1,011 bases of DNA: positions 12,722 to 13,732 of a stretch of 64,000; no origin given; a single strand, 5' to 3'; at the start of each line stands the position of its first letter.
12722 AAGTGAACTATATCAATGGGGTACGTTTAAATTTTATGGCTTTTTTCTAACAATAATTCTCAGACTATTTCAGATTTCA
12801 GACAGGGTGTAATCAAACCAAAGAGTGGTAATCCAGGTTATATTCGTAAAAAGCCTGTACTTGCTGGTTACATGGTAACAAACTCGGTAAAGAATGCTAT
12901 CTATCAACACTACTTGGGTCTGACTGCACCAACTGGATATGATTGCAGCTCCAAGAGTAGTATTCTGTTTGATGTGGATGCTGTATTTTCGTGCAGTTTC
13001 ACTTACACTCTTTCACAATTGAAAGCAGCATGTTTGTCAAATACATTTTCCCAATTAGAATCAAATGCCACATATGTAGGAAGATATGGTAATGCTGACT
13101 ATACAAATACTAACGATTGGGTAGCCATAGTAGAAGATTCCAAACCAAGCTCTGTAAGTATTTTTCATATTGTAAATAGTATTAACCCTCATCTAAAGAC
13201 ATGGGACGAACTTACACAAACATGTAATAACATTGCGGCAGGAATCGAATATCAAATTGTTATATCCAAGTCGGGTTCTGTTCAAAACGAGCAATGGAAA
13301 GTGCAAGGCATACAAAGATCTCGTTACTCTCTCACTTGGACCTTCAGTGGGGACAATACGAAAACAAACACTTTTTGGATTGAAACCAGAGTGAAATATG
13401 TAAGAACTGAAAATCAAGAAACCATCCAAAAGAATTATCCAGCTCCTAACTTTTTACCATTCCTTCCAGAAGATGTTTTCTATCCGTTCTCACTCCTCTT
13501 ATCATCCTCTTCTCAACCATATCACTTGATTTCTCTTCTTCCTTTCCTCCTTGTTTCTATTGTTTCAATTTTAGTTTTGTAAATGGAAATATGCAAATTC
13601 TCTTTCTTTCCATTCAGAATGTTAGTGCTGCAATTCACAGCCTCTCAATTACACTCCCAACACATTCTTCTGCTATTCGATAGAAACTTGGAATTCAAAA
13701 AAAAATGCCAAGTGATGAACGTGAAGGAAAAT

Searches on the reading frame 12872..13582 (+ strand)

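Call 38: search_protein_families(library=pfam, proteins=[window:12872-13582:+], max_evalue=0.00001)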
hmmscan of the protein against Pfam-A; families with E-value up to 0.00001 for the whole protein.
window:12872-13582:+ (236 aa): 1 family
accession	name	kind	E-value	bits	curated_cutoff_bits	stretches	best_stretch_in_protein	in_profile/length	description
PF07773.17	TCTN_DUF1619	-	4.1e-06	27.8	22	1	17-177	26-153/155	Tectonic domain of DUF1619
